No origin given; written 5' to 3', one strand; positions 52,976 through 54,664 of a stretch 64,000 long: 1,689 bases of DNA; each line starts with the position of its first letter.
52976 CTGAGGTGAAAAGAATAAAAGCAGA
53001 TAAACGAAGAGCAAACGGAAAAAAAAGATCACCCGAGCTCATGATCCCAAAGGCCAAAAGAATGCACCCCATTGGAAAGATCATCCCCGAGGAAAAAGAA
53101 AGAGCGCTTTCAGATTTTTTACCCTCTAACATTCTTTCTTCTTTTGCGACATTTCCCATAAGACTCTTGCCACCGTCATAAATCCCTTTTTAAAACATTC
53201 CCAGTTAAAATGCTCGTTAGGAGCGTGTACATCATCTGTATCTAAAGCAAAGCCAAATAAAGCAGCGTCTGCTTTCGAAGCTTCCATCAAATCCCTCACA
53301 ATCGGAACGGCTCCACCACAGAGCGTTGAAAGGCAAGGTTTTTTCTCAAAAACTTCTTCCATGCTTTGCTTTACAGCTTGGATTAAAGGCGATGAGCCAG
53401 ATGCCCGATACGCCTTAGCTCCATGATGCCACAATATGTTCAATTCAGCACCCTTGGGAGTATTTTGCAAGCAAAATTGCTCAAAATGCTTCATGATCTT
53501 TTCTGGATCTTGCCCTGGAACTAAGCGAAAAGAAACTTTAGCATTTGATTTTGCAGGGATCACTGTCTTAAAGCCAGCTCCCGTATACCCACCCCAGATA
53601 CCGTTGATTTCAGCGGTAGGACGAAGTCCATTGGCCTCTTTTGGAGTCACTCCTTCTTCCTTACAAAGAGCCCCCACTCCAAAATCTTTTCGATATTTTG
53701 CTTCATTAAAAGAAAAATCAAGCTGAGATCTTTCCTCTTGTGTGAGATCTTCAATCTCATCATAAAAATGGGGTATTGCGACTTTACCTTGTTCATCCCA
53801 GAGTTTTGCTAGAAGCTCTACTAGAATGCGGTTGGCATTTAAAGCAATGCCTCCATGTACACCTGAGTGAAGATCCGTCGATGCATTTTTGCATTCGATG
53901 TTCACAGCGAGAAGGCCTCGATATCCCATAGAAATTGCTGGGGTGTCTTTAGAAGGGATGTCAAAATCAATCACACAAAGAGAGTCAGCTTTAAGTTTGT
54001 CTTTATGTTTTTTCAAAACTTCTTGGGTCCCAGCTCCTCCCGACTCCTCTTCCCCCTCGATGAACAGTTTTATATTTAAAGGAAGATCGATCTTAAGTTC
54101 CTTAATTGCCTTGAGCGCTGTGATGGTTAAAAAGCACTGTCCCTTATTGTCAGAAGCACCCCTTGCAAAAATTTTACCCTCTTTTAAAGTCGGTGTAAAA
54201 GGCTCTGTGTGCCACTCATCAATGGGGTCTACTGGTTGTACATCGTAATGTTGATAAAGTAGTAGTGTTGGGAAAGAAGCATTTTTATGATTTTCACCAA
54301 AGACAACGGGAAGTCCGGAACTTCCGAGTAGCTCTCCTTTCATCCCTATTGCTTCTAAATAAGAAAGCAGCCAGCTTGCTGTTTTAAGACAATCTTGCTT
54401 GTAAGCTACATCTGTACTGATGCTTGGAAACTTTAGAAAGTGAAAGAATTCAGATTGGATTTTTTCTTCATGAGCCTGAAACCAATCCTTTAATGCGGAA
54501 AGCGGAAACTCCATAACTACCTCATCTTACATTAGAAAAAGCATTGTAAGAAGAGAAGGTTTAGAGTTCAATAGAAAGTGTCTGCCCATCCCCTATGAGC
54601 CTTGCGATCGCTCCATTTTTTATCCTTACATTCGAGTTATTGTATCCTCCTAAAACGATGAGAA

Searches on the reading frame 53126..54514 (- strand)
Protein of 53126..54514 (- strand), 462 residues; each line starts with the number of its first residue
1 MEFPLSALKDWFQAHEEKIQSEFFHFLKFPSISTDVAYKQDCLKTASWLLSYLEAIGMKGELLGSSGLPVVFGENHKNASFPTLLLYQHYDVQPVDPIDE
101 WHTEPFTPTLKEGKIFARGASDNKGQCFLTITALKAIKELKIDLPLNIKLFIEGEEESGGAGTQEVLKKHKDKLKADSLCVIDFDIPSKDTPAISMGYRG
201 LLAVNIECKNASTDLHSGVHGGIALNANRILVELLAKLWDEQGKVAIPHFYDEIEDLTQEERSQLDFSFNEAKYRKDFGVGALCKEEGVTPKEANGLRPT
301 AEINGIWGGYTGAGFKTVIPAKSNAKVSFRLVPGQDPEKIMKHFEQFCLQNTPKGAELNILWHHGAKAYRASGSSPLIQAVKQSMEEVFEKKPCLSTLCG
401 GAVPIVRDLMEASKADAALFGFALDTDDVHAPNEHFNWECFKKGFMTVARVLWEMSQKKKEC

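Call 49: search_protein_families(library=ncbifam, proteins=[window:53126-54514:-], max_evalue=0.00001)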
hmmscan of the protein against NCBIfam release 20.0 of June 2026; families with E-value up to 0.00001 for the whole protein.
window:53126-54514:- (462 aa): 41 families (the best 25 are shown)
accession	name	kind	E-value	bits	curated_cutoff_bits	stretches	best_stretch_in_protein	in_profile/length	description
NF006053.0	PRK08201.1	equivalog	4.5e-133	444.5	441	1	8-459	5-457/458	dipeptidase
NF006579.0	PRK09104.1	subfamily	5.6e-132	441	327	1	15-457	16-464/465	hypothetical protein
NF005034.0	PRK06446.1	subfamily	2.8e-92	309.8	369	1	21-450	6-428/436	hypothetical protein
NF005914.0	PRK07907.1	subfamily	9.5e-85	285.1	300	1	11-456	12-454/456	hypothetical protein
NF005478.0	PRK07079.1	subfamily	3.9e-47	161.2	330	1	60-461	61-460/469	hypothetical protein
NF006399.0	PRK08651.1-2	equivalog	2.9e-29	102.3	381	1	25-240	12-215/405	succinyl-diaminopimelate desuccinylase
TIGR01910.1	DapE-ArgE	subfamily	1.1e-28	100.5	217.6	1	34-238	12-212/373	ArgE/DapE family deacylase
NF009557.0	PRK13009.1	equivalog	3.4e-25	89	284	1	47-211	27-191/377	succinyl-diaminopimelate desuccinylase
NF010589.0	PRK13983.1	equivalog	3.5e-24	85.5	333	1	80-240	84-241/409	M20 family metallo-hydrolase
TIGR01246.1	dapE_proteo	equivalog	1.5e-22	80.1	361.8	1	49-210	25-186/370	succinyl-diaminopimelate desuccinylase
NF005710.0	PRK07522.1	subfamily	2.7e-19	69.6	412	1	82-247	70-225/391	acetylornithine deacetylase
NF005306.0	PRK06837.1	subfamily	3.7e-18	65.6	376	1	81-178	97-191/427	ArgE/DapE family deacylase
NF005913.0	PRK07906.1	subfamily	1.9e-17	63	382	1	39-174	37-174/442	hypothetical protein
NF006596.0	PRK09133.1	subfamily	8.2e-17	60.9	349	1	79-177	101-198/474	hypothetical protein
NF006326.0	PRK08554.1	equivalog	1.1e-16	60.7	354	1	49-176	41-163/446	peptidase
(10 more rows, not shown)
